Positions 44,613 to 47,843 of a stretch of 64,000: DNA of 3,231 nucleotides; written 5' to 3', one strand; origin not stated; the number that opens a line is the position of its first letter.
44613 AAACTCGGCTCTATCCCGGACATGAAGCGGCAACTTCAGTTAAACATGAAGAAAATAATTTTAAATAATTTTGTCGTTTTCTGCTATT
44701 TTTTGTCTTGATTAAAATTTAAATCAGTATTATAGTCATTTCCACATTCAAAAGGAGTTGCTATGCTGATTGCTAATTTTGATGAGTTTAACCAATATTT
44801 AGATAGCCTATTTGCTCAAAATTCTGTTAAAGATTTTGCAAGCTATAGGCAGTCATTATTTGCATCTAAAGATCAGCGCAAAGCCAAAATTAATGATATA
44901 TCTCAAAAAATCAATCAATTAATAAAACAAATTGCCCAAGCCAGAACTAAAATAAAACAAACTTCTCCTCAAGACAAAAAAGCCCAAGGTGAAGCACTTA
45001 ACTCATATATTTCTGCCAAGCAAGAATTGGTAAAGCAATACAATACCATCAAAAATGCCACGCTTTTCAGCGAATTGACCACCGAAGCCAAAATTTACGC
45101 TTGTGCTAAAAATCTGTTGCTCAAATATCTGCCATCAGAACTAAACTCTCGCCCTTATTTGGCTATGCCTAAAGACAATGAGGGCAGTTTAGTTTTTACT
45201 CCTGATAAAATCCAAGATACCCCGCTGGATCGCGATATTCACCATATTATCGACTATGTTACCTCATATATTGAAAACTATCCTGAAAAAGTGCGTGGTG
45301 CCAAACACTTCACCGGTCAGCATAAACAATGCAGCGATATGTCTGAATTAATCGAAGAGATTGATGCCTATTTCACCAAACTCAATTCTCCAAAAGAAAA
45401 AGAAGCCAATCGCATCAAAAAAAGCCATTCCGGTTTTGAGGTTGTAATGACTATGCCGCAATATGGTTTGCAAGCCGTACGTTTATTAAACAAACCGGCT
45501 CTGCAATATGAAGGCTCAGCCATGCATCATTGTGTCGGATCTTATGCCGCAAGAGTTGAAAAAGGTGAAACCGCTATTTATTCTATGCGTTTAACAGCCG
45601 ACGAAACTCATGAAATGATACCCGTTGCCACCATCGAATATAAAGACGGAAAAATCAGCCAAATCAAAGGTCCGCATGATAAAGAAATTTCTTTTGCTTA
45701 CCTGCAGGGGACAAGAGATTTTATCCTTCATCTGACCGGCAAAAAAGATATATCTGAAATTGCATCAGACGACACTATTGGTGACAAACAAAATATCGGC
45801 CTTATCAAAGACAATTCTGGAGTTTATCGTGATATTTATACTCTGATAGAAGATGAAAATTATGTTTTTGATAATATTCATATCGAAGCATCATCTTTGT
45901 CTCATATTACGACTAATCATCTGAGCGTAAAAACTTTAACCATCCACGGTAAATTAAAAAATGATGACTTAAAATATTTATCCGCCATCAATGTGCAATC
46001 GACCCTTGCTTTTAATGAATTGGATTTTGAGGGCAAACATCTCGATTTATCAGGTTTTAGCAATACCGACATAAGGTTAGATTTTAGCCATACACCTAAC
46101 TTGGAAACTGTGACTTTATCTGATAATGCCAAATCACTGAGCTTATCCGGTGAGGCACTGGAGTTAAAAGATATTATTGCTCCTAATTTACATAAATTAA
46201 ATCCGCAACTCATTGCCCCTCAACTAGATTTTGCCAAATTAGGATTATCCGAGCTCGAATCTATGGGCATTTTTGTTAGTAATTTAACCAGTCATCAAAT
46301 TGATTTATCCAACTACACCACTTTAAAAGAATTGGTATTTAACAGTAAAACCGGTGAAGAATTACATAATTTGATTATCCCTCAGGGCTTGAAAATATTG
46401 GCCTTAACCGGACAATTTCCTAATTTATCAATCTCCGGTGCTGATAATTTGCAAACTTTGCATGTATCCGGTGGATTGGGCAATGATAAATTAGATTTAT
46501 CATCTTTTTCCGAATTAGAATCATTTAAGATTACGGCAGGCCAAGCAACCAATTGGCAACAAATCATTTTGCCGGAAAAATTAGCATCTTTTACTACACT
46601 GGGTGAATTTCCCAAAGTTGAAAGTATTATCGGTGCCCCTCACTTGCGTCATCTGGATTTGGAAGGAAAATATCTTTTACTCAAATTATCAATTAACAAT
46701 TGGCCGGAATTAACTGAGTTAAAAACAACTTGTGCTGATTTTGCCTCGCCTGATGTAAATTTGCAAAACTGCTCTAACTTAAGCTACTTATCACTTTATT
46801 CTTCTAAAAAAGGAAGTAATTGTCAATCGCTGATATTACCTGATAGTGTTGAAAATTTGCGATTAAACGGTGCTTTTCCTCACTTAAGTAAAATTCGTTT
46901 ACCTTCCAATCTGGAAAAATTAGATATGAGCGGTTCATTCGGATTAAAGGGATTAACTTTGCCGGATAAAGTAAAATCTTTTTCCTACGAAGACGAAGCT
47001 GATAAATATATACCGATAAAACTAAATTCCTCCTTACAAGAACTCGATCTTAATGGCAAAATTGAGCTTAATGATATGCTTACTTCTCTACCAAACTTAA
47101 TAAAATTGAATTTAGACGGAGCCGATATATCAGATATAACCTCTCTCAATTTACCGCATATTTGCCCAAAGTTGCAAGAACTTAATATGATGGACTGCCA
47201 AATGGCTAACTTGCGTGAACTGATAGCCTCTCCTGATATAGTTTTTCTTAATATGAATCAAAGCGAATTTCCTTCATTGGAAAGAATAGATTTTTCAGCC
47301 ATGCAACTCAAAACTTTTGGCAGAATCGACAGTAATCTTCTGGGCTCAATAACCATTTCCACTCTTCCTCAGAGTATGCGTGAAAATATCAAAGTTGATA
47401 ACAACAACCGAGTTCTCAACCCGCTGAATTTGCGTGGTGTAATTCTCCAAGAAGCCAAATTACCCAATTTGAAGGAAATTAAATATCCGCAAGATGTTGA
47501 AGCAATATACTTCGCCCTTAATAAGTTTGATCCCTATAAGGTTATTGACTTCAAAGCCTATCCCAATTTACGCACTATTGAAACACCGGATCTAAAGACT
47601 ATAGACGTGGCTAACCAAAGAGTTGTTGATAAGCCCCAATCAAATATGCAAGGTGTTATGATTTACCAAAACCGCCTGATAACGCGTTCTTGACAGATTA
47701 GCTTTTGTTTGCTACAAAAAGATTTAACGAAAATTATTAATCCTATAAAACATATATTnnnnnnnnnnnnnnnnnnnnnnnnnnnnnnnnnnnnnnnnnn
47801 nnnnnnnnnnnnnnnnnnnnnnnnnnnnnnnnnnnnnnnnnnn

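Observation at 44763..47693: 976-aa leucine-rich-repeat protein with a novel Cys/His-motif N-terminal domain, a eukaryote-like effector candidate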

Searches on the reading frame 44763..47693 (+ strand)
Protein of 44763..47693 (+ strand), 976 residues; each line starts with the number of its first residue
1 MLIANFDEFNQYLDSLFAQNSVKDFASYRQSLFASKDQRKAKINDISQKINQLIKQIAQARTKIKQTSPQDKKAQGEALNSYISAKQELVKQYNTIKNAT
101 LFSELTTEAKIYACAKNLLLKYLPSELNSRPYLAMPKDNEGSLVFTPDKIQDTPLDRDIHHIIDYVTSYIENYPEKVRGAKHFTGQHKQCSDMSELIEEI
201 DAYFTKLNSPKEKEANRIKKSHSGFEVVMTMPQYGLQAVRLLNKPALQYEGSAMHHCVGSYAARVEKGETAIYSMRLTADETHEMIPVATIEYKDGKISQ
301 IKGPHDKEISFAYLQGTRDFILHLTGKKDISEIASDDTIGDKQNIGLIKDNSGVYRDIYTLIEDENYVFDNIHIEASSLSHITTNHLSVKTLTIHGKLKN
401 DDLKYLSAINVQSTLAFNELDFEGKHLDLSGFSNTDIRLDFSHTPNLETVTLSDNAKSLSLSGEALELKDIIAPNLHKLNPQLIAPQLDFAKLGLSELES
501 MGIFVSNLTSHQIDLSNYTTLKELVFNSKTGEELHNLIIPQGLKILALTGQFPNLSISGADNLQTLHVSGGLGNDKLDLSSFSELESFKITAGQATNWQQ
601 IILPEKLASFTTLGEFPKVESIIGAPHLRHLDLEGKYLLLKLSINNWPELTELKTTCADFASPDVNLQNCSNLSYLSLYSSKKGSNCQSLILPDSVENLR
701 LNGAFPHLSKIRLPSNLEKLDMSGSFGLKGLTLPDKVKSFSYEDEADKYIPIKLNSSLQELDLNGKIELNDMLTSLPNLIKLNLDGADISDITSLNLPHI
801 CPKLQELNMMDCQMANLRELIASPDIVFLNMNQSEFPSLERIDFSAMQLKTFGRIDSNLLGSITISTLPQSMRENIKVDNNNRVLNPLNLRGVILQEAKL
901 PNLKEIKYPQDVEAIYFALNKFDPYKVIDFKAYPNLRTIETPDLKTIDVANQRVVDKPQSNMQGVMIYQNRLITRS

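Call 3: search_protein_families(library=pfam, proteins=[window:44763-47693:+], max_evalue=1)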
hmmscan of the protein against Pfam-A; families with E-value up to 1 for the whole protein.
window:44763-47693:+ (976 aa): 11 families
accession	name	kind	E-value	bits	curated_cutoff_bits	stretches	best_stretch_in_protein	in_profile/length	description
PF14284.11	PcfJ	-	7.4e-13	49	25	1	211-308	40-137/147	PcfJ-like protein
PF23952.1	LRR_EndoS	-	4.1e-07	30.7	27.9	1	772-860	40-105/116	Endo-beta-N-acetylglucosaminidase EndoS LRR domain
PF12799.13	LRR_4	-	0.001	19.7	27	1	757-795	2-42/44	Leucine Rich repeats (2 copies)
PF22638.1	FlgK_D1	-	0.0012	18.9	28.6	1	18-103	46-126/233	Flagellar hook-associated protein FlgK helical domain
PF05725.18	FNIP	-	0.016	15.8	21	1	688-723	3-42/44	FNIP Repeat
PF23246.1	CC_CDK5RAP2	-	0.041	14.5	27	1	48-113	12-72/125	CDK5 regulatory subunit-associated protein 2-like, coiled coil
PF24758.1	LRR_At5g56370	-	0.072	13.2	27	1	773-837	57-121/227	FBD-associated F-box protein At5g56370, LRR repeats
PF07716.20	bZIP_2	-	0.16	12.5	22.3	1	35-66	19-50/54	Basic region leucine zipper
PF18323.6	CSN5_C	-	0.18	13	27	1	31-85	4-58/81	Cop9 signalosome subunit 5 C-terminal domain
PF01519.22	DUF16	-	0.55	11.2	40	0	23-92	23-91/104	Protein of unknown function DUF16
PF13516.12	LRR_6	-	0.64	10.6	23.4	0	801-814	2-15/24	Leucine Rich repeat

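Call 4: search_protein_families(library=ncbifam, proteins=[window:44763-47693:+], max_evalue=1)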
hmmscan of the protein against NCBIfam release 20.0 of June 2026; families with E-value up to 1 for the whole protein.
window:44763-47693:+ (976 aa): 2 families
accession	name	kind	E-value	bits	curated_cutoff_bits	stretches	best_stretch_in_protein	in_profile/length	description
NF011897.0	PRK15370.1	equivalog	0.00035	18.5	1113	1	672-839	221-382/755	SPI-1 type III secretion system effector E3 ubiquitin transferase SlrP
NF052667.1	Tsi2_fam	equivalog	0.15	12.5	70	1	53-98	16-61/73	Tsi2 family anti-toxin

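Call 5: find_homologous_proteins(query=window:44763-47693:+)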
Query window:44763-47693:+ (976 aa): 23 proteins with E <= 0.001 among 8000 candidates.
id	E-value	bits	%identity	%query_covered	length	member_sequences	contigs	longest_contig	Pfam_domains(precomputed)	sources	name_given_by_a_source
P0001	0.0e+0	2166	100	100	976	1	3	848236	PF14284.12,PF23952.2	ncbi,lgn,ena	-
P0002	0.0e+0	1882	86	100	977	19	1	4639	PF14284.12,PF23952.2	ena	-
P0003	0.0e+0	1841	85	100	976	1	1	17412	PF14284.12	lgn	-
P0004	0.0e+0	1795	83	100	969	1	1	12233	PF14284.12,PF12799.14,PF23952.2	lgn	-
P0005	0.0e+0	1452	68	100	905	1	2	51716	PF14284.12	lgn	-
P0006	0.0e+0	1310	64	97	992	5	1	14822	PF14284.12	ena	-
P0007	0.0e+0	1188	85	64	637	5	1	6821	PF14284.12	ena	-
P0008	7.6e-294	995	55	74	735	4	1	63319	PF14284.12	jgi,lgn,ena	-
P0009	1.3e-111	392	32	95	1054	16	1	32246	PF14284.12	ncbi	-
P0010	9.0e-111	390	38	68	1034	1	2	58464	PF14284.12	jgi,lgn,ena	-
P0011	4.2e-110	387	36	68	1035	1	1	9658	PF14284.12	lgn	-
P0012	1.6e-109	385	36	68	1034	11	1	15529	PF14284.12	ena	-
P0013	1.2e-108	382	36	68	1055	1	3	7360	PF14284.12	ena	-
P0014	5.9e-107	377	36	68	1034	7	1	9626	PF14284.12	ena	-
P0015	1.0e-105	373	31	95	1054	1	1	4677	PF14284.12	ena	-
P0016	8.1e-105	370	31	97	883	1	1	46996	PF14284.12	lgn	-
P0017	1.6e-103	366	34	80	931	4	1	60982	PF14284.12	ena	-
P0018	4.0e-102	361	34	68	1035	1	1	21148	PF14284.12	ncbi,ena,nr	ncbi:MAG: PcfJ domain-containing protein [Alphaproteobacteria bacterium]|nr:PcfJ domain-containing p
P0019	6.2e-100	354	31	95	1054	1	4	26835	PF14284.12,PF12799.14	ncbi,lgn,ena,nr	ncbi:MAG: PcfJ domain-containing protein [Alphaproteobacteria bacterium]|nr:PcfJ domain-containing p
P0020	1.7e-97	346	34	68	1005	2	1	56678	PF14284.12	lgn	-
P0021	3.3e-97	345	35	67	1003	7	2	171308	PF14284.12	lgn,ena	-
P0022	1.3e-95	339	33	75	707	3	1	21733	PF14284.12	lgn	-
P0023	1.4e-90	323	30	74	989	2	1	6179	PF14284.12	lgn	-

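Call 7: find_encoding_contigs(protein=P0001, flank=8000, max_places=4)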
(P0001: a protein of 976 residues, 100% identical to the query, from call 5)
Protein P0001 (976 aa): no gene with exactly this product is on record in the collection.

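Call 8: find_related_loci(query=window:44763-47693:+, collection=genome_contigs, flank=8000)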
Query window:44763-47693:+ (976 aa) in genome_contigs; peptide patterns used: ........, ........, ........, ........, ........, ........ (x = any residue, [..] = any of these).
88 stretches matched a pattern; 2 encode a relative of the query (tblastn E <= 1e-3); 2 distinct loci.
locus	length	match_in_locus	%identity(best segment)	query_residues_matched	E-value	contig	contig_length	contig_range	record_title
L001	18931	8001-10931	86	1-976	0e+0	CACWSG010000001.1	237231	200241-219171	MAG: uncultured proteobacterium isolate RUG10873 genome assembly, contig: RUG10873_asm_1, whole genome shotgun sequence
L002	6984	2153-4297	55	2-949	0e+0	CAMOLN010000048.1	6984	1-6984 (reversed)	MAG: uncultured Alphaproteobacteria bacterium isolate SRR873608_bin.31_metaWRAP_v1.3_MAG genome assembly, contig: NODE_3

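Call 11: search_solved_structures(query=window:44763-47693:+, max_evalue=1, show_alignments=2)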
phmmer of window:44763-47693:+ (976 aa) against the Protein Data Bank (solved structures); distinct sequences matched with E-value up to 1: 5.
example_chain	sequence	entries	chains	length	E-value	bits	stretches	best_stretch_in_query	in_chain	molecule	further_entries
2ell_A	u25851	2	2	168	0.027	15.6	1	770-820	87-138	Acidic leucine-rich nuclear phosphoprotein 32 family member B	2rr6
4xos_A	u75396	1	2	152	0.11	13.5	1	758-819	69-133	Acidic leucine-rich nuclear phosphoprotein 32 family member A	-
2je0_A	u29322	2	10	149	0.13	13.4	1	758-819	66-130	ACIDIC LEUCINE-RICH NUCLEAR PHOSPHOPROTEIN 32 FAMILY MEMBER A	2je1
9wxp_AM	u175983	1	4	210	0.57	11.2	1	776-881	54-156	Opticin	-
2ft9_A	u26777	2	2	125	0.6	11.1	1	503-571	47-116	Fatty acid-binding protein 2, liver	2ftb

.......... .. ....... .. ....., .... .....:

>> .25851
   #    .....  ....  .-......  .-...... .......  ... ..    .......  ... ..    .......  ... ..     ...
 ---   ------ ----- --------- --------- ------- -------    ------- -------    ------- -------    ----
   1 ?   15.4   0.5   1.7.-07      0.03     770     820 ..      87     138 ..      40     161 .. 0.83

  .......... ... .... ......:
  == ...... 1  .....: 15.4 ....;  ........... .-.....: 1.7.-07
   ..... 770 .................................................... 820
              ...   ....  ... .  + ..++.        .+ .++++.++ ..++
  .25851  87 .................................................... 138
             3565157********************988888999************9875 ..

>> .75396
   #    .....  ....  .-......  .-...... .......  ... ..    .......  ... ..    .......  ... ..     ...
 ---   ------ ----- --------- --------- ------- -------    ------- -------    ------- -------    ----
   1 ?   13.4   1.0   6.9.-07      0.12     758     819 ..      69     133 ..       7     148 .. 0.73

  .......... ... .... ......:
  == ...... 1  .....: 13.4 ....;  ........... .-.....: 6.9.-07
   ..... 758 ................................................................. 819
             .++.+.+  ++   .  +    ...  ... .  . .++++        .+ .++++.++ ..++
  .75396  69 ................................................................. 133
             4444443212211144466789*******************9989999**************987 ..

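Call 28: find_encoding_contigs(protein=P0009, flank=6000, max_places=2)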
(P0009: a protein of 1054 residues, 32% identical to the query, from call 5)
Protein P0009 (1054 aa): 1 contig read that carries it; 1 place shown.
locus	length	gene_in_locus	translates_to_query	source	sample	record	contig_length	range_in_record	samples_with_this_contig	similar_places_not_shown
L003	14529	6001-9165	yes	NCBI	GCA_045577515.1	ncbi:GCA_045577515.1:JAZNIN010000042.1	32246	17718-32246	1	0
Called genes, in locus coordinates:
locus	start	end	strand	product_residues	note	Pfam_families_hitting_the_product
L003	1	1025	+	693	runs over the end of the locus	PF03979:Sigma70_r1_1, PF00140:Sigma70_r1_2, PF04546:Sigma70_ner, PF04542:Sigma70_r2, PF04539:Sigma70_r3, PF04545:Sigma70_r4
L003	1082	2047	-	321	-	PF02618:YceG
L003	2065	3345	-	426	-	PF00109:ketoacyl-synt, PF02801:Ketoacyl-synt_C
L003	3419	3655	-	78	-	PF00550:PP-binding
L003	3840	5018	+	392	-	PF00919:UPF0004, PF04055:Radical_SAM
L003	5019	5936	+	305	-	PF02881:SRP54_N, PF06414:Zeta_toxin (weak), PF13604:AAA_30 (weak), PF00448:SRP54, PF01583:APS_kinase (faint)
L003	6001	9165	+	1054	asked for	PF14284:PcfJ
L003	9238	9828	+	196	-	-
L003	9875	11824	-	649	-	PF00999:Na_H_Exchanger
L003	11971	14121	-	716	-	PF05307:Bundlin (weak), PF08805:PilS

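Call 29: find_encoding_contigs(protein=P0021, flank=6000, max_places=2)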
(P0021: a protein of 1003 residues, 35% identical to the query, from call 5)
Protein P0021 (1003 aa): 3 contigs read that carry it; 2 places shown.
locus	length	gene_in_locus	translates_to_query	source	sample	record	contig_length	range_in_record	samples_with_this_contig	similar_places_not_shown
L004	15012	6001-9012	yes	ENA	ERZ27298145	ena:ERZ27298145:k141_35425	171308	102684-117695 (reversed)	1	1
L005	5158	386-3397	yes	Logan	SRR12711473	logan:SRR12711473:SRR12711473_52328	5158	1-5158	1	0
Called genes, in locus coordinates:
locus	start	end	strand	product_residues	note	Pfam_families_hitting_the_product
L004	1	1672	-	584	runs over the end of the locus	PF13292:DXP_synthase_N, PF00676:E1_dh, PF02775:TPP_enzyme_C (weak), PF00456:Transketolase_N (weak), PF02779:Transket_pyr, PF02780:Transketolase_C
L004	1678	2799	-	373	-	PF00149:Metallophos, PF12850:Metallophos_2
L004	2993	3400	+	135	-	-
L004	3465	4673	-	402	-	PF00162:PGK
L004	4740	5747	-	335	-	PF00044:Gp_dh_N, PF02800:Gp_dh_C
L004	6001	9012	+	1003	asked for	PF14284:PcfJ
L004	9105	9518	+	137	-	-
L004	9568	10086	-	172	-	PF02417:Chromate_transp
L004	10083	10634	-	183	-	PF02417:Chromate_transp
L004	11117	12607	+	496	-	PF01145:Band_7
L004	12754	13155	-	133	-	-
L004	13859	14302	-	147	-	PF05099:TerB (faint)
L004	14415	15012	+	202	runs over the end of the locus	PF00657:Lipase_GDSL, PF13472:Lipase_GDSL_2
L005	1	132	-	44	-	?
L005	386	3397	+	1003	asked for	PF14284:PcfJ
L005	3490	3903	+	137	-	-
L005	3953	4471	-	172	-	PF02417:Chromate_transp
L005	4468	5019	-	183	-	PF02417:Chromate_transp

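Call 38: predict_structure(alignment_id=A1)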
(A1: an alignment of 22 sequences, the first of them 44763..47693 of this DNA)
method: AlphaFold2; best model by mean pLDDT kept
length: 976 residues; sequences in the alignment: 22
mean_pLDDT: 83.9   pTM: 0.56
mean pLDDT of the five models: 83.9, 82.5, 80.9, 80.6, 71.5
residues with pLDDT >= 90: 381; 70-90: 493; 50-70: 59; < 50: 43
segments of 3 or more residues with pLDDT < 50: 870-872, 874-888, 952-976
pLDDT, mean of each block of 10 residues (from residue 1): 83 88 77 68 84 87 78 81 86 70 77 92 84 80 84 86 90 80 86 90 86 84 91 93 85 73 79 92 91 91 84 92 93 91 91 86 71 86 81 90 87 91 92 90 91 93 91 92 85 87 76 89 88 85 93 88 93 85 94 76 95 88 92 87 85 87 88 93 88 94 91 93 90 93 78 92 87 88 90 92 92 93 91 91 93 70 55 43 39 84 93 85 84 86 76 41 26 28
secondary structure, 60 per line:
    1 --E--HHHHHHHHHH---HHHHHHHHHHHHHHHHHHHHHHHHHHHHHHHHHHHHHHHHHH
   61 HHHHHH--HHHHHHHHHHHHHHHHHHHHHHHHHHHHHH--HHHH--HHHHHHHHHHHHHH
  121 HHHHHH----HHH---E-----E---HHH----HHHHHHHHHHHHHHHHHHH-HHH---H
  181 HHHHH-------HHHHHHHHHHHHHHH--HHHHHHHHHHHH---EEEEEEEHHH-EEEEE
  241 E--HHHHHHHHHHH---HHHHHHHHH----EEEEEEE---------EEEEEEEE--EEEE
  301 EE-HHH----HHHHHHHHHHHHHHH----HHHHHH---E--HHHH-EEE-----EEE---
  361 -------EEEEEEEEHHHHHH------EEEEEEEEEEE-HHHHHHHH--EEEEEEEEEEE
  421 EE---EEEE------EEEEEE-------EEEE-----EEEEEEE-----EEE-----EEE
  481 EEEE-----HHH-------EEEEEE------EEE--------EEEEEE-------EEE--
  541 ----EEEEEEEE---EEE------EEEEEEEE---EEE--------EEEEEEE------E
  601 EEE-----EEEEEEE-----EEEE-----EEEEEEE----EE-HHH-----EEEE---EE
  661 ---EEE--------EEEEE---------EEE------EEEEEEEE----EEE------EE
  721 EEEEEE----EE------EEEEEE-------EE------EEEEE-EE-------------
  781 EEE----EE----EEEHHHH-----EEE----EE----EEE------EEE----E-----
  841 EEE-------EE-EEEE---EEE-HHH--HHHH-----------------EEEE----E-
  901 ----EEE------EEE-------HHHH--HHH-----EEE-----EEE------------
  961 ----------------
elements in order (helices of 4 or more, strands of 3 or more residues): H6-15 H19-66 H69-98 H101-104 H107-126 H154-172 H180-185 H193-207 H210-221 E225-231 E236-241 H244-254 H258-266 E271-277 E287-294 E297-302 H311-325 H330-335 H342-345 E347-349 E355-357 E368-375 H376-381 E388-398 H400-407 E410-422 E426-429 E436-441 E449-452 E458-464 E470-472 E478-484 E500-505 E512-514 E523-528 E536-538 E545-552 E556-558 E565-572 E576-578 E587-593 E600-603 E609-615 E621-624 E630-636 E652-655 E664-666 E675-679 E689-691 E698-705 E710-712 E719-726 E739-744 E760-764 E781-783 E794-796 H797-800 E806-808 E819-821 E828-830 E841-843 E854-857 E861-863 H870-873 E891-894 E905-907 E914-916 H924-927 E938-940 E946-948

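Call 42: search_protein_families(library=phrogs, proteins=[window:44763-47693:+], max_evalue=0.01)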
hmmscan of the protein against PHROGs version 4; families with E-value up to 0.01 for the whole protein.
window:44763-47693:+ (976 aa): 5 families
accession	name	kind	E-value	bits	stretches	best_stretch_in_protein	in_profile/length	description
phrog_3169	-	unknown function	1.3e-12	48.5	1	249-308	394-450/474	-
phrog_8470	-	unknown function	7.2e-09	36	1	246-309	474-536/567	-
phrog_7484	-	unknown function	1.8e-08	34.6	1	230-309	352-428/450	-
phrog_9253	-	unknown function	3.3e-05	23.2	1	247-291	713-757/819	-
phrog_16315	-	unknown function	0.00041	20.1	1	251-300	444-492/532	-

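Call 43: search_protein_families(library=padloc, proteins=[window:44763-47693:+], max_evalue=0.01)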
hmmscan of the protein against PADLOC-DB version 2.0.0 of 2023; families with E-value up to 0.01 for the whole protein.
window:44763-47693:+ (976 aa): 0 families
